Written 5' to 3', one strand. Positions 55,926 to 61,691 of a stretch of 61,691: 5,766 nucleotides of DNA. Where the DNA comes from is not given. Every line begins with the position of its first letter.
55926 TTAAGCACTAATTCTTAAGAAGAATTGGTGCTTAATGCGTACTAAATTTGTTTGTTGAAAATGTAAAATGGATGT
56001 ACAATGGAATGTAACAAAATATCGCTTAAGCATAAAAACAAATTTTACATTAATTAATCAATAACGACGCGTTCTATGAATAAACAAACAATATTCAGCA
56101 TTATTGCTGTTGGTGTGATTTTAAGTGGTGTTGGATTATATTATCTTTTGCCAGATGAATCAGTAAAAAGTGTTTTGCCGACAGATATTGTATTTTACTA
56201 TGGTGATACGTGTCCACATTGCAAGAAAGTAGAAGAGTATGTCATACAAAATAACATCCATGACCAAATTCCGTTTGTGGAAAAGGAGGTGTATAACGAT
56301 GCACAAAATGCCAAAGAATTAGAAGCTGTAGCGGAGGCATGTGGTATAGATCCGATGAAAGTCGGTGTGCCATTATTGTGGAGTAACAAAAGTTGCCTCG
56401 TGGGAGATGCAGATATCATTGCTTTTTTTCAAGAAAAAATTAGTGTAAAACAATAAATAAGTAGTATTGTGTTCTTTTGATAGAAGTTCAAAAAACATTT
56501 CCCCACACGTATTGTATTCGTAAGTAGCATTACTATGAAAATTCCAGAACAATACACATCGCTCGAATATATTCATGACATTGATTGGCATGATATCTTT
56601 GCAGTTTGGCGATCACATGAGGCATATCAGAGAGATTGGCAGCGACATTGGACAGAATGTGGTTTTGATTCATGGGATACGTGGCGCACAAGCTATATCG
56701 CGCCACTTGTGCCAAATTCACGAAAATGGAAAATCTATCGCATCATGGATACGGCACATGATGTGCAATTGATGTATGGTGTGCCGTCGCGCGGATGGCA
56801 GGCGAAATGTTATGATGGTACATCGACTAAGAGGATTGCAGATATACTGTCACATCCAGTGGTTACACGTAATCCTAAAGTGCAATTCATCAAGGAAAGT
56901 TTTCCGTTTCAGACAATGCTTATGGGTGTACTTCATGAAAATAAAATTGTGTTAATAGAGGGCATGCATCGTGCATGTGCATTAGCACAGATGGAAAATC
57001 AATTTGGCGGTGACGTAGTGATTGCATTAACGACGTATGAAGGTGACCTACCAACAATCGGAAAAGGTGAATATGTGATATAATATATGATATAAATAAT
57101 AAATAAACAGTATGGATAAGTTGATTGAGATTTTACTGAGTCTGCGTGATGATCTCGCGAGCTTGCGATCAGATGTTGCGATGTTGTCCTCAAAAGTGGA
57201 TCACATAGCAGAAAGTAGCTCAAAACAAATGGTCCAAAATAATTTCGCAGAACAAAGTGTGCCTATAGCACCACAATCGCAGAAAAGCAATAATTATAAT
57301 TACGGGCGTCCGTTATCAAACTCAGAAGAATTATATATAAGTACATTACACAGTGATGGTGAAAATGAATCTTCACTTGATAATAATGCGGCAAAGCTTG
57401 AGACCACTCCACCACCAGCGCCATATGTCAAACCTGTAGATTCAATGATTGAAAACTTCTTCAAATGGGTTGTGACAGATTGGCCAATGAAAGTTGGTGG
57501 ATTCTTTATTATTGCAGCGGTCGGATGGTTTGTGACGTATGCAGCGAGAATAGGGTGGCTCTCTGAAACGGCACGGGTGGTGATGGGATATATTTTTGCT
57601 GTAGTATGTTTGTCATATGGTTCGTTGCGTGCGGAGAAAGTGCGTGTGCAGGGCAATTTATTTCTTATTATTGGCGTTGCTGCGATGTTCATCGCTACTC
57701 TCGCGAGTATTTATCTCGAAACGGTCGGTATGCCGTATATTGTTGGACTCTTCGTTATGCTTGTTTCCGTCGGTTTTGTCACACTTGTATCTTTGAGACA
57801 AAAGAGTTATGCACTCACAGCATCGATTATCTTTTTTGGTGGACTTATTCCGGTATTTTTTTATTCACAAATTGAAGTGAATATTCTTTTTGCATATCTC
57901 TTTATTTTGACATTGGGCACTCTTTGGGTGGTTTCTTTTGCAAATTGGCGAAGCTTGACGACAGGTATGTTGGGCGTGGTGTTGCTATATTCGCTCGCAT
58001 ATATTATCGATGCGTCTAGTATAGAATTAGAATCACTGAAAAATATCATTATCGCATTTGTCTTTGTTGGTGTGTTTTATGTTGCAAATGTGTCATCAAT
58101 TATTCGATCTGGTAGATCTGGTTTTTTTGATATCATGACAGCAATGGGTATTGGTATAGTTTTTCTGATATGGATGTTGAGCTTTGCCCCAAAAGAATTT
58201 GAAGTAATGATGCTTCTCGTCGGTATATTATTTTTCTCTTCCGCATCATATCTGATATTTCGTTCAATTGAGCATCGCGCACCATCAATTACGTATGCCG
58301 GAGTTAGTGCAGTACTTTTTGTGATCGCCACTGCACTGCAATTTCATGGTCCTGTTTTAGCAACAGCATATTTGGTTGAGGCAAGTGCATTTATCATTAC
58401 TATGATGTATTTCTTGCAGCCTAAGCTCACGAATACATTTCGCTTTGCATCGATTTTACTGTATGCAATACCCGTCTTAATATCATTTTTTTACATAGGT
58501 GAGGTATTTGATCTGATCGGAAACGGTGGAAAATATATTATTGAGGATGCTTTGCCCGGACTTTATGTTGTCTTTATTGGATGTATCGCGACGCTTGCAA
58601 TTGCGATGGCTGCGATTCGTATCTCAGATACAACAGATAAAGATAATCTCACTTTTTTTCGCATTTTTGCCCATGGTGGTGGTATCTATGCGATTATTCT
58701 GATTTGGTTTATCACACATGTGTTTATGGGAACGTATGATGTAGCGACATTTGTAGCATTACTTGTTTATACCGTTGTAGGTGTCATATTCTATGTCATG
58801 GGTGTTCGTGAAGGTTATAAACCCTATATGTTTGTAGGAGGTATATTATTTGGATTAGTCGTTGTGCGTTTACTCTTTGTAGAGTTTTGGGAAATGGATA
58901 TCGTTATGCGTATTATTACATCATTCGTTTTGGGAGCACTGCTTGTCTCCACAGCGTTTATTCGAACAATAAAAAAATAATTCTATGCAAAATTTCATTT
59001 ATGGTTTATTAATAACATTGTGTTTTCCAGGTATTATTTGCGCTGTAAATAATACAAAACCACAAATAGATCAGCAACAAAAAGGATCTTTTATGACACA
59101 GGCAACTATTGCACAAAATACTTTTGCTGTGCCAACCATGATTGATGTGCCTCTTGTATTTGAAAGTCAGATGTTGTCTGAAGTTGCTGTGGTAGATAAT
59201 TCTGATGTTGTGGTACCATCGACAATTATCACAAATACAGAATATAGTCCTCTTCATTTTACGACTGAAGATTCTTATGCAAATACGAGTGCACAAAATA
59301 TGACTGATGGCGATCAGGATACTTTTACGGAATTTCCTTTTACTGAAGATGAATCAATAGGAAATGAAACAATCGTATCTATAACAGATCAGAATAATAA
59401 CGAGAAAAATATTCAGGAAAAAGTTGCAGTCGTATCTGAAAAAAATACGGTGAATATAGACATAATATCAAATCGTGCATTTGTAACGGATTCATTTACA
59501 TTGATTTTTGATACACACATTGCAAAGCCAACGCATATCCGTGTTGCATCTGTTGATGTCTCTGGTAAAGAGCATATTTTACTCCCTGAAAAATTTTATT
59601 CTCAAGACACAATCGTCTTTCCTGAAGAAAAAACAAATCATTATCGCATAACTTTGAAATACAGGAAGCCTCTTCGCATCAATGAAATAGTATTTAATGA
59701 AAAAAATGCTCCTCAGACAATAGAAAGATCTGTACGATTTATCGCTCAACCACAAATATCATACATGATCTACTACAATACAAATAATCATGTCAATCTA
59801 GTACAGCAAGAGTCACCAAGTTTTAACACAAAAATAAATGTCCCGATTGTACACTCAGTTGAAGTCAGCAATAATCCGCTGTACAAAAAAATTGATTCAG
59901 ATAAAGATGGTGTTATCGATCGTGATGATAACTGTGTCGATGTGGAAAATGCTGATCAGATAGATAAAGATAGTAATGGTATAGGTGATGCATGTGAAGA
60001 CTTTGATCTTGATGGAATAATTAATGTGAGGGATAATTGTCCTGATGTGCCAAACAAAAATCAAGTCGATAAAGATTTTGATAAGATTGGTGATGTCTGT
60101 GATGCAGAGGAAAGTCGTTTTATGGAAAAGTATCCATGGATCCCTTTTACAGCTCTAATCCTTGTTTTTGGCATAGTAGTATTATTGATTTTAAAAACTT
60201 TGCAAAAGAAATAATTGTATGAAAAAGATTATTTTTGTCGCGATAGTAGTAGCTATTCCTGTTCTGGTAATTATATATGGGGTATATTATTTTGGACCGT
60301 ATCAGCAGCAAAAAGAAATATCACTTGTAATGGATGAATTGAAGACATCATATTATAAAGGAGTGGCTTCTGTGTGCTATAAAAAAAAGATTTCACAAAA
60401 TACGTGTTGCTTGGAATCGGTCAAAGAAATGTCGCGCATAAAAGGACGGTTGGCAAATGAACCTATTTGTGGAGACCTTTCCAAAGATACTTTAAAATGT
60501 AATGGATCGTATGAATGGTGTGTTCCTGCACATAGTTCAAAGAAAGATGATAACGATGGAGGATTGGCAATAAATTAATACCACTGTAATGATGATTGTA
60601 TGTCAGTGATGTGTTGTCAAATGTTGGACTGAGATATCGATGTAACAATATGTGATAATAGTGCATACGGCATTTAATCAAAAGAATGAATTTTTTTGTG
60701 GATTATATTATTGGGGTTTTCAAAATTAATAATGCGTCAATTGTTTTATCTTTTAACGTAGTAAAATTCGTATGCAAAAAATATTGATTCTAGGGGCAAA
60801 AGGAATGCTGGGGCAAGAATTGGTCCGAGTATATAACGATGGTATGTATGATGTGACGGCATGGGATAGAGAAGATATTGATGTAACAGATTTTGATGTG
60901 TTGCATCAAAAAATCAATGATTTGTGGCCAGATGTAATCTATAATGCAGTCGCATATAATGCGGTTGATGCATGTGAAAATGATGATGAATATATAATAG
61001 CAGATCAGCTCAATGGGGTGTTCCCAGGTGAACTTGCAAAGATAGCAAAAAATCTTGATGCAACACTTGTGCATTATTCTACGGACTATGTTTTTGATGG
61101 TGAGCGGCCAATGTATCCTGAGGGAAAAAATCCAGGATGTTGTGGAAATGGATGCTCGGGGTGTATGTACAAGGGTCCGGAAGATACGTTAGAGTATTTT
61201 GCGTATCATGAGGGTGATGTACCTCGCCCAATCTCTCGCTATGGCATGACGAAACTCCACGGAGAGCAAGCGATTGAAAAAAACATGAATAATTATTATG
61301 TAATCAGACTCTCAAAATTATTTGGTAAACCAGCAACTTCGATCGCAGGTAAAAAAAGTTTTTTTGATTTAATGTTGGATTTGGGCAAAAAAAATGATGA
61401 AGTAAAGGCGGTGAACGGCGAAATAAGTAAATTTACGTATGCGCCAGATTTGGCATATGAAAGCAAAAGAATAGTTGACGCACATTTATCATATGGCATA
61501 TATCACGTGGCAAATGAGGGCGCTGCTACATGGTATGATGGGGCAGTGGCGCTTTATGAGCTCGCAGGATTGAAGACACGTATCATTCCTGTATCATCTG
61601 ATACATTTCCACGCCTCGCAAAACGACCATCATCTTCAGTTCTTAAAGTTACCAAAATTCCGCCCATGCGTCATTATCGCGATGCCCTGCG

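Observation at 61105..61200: RfbD/RmlD with an inserted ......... motif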

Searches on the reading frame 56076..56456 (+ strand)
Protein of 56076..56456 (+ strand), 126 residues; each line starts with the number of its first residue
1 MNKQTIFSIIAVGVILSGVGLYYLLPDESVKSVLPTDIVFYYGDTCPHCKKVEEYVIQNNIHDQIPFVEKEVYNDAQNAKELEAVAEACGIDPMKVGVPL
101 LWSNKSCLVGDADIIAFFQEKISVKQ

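Call 20: search_protein_families(library=ncbifam, proteins=[window:56076-56456:+], max_evalue=0.00001)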
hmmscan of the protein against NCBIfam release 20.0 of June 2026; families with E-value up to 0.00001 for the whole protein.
window:56076-56456:+ (126 aa): 1 family
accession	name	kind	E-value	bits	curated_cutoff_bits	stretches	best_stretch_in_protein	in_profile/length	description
TIGR02196.1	GlrX_YruB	hypoth_equivalog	2.8e-06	27.7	88.55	1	38-91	2-51/74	glutaredoxin-like protein, YruB-family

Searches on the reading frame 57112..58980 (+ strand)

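Call 18: search_protein_families(library=pfam, proteins=[window:57112-58980:+], max_evalue=0.00001)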
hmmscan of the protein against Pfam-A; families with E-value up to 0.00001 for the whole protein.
window:57112-58980:+ (622 aa): 1 family
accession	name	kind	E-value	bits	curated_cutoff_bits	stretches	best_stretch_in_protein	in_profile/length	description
PF10101.14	DUF2339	-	9.6e-16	58.1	33.6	1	123-452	3-337/659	Predicted membrane protein (DUF2339)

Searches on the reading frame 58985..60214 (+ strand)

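Call 18: search_protein_families(library=pfam, proteins=[window:58985-60214:+], max_evalue=0.00001)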
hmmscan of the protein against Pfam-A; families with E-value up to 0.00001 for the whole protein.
window:58985-60214:+ (409 aa): 1 family
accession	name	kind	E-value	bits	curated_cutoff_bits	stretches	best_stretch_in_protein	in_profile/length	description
PF02412.23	TSP_3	-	2.2e-12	46.9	25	1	327-360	2-36/36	Thrombospondin type 3 repeat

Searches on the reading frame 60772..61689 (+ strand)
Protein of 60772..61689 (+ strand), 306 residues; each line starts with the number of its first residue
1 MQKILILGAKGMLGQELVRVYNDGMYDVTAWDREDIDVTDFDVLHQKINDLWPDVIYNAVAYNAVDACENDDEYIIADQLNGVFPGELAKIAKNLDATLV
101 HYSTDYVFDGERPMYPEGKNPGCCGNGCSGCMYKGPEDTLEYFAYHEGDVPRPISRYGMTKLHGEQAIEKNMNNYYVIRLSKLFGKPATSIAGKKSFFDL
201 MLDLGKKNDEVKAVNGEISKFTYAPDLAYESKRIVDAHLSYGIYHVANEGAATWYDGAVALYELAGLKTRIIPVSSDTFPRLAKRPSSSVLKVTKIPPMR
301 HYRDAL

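Call 4: search_protein_families(library=pfam, proteins=[window:60772-61689:+], max_evalue=10)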
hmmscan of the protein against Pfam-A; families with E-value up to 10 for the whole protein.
window:60772-61689:+ (306 aa): 7 families
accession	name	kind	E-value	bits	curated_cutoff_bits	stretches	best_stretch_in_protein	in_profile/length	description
PF04321.23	RmlD_sub_bind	-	3.6e-65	220.3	27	1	3-296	2-263/287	RmlD substrate binding domain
PF01370.27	Epimerase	-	1.1e-17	64.7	20.9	2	4-113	1-124/240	NAD dependent epimerase/dehydratase family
PF07993.18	NAD_binding_4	-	0.0024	17.5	20.1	1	86-202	117-227/258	Male sterility protein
PF02719.21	Polysacc_synt_2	-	0.0076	15.9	20.2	1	37-105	62-129/293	Polysaccharide biosynthesis protein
PF09791.14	Oxidored-like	-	0.032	14.4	24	1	112-144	10-38/46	Oxidoreductase-like protein, N-terminal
PF16363.11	GDP_Man_Dehyd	-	0.034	14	27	1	36-108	59-133/332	GDP-mannose 4,6 dehydratase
PF12669.12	FeoB_associated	-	1.5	9.6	27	1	114-132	20-37/44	FeoB-associated Cys-rich membrane protein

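Call 5: search_solved_structures(query=window:60772-61689:+, show_alignments=3)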
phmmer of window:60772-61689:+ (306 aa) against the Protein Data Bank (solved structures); distinct sequences matched with E-value up to 0.001: 13.
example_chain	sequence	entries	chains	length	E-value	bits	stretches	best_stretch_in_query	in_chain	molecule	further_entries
1vl0_A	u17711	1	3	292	3.7e-43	150.8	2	147-292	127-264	DTDP-4-dehydrorhamnose reductase, rfbD ortholog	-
3sc6_A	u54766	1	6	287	5.4e-40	140.4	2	145-292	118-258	dTDP-4-dehydrorhamnose reductase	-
8g22_A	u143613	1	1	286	2.1e-35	125.4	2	148-295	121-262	dTDP-4-dehydrorhamnose reductase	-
4wpg_A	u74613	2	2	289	7.7e-33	116.9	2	2-116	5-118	dTDP-4-dehydrorhamnose reductase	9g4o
1kbz_A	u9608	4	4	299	2.2e-21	79.3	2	4-111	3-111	dTDP-glucose oxidoreductase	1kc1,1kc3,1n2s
8ctr_A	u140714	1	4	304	1.7e-20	76.4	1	2-115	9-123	dTDP-4-dehydrorhamnose reductase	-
5u9c_A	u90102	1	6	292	3.1e-20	75.5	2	144-290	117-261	dTDP-4-dehydrorhamnose Reductase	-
2ydx_A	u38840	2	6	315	3.5e-18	68.8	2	3-117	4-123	METHIONINE ADENOSYLTRANSFERASE 2 SUBUNIT BETA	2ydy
4ndn_E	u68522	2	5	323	4.1e-18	68.6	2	3-117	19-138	Methionine adenosyltransferase 2 subunit beta | Isoform 2 of Methionine adenosyltransferase 2 subunit beta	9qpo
4ktt_E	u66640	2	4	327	4.4e-18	68.5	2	3-117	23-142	Methionine adenosyltransferase 2 subunit beta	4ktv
30gd_E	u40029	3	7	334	4.8e-18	68.4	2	3-117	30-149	Isoform 1 of Methionine adenosyltransferase 2 subunit beta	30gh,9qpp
2ggs_A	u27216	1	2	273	1.4e-16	63.6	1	3-117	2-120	273aa long hypothetical dTDP-4-dehydrorhamnose reductase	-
9gpi_D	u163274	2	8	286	9.5e-13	51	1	1-114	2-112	dTDP-4-dehydrorhamnose reductase, putative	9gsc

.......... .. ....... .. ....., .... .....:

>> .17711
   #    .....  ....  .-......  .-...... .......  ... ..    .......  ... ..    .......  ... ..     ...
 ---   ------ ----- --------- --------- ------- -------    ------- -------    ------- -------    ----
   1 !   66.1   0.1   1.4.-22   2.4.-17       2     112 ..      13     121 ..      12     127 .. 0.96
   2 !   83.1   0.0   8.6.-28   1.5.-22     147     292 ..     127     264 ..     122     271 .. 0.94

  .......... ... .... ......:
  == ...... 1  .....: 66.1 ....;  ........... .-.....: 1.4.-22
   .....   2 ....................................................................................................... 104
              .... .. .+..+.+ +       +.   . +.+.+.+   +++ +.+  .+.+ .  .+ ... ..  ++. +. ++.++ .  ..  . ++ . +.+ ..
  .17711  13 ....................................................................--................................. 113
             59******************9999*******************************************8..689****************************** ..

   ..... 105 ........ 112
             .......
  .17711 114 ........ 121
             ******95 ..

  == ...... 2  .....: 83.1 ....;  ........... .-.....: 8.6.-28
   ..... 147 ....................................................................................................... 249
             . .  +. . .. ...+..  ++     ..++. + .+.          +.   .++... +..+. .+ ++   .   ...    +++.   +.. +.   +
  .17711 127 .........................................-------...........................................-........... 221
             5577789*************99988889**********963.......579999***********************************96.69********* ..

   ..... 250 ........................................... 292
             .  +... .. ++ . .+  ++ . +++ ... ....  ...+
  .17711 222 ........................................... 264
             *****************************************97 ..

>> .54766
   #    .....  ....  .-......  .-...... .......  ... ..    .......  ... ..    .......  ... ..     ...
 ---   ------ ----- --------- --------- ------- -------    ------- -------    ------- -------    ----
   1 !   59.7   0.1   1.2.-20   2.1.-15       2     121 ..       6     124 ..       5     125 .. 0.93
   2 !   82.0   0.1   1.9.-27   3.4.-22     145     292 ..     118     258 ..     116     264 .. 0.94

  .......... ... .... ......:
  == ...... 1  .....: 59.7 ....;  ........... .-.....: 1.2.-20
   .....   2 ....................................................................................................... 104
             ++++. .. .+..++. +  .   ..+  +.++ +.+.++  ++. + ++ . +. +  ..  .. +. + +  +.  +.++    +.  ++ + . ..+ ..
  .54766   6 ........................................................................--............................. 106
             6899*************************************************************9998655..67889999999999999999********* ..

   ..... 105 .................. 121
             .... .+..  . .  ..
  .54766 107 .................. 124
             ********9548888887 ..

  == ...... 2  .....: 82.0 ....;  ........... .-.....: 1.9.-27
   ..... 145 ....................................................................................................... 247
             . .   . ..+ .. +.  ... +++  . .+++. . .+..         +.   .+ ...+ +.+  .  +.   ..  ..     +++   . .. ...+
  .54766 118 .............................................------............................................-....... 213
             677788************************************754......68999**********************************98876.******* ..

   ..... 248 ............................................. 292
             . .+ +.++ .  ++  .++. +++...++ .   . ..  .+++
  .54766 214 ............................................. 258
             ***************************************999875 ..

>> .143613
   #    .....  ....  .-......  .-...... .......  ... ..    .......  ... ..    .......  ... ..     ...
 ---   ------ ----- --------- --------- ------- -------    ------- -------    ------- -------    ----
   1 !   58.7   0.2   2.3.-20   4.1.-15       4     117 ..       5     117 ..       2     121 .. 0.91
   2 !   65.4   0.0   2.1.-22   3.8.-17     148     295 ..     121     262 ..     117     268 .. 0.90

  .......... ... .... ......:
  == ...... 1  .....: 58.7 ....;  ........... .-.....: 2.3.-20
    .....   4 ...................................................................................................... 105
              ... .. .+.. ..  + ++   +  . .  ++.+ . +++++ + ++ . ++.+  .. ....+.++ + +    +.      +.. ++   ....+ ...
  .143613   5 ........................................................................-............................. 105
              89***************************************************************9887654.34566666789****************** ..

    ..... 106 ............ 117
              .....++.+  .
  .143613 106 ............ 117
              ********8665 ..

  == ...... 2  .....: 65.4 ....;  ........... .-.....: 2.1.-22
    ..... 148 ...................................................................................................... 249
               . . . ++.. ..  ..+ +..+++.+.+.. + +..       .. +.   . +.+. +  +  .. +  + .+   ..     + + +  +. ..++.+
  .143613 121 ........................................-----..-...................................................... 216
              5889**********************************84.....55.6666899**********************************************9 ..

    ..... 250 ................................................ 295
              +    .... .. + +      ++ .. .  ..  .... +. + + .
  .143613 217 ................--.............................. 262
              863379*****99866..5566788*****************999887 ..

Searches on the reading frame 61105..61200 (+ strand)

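Call 4: search_protein_families(library=pfam, proteins=[window:61105-61200:+], max_evalue=10)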
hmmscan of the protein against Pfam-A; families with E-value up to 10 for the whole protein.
seq(32 aa): 4 families
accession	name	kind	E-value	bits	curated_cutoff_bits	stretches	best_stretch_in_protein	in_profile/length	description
PF09791.14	Oxidored-like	-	0.007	16.5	24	1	3-31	12-36/46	Oxidoreductase-like protein, N-terminal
PF12669.12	FeoB_associated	-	0.043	14.5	27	1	3-21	20-37/44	FeoB-associated Cys-rich membrane protein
PF17653.6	DUF5522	-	0.28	11.7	25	1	11-23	33-45/48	Family of unknown function (DUF5522)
PF20228.3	DUF6587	-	0.47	11.7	27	1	3-25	59-80/82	Family of unknown function (DUF6587)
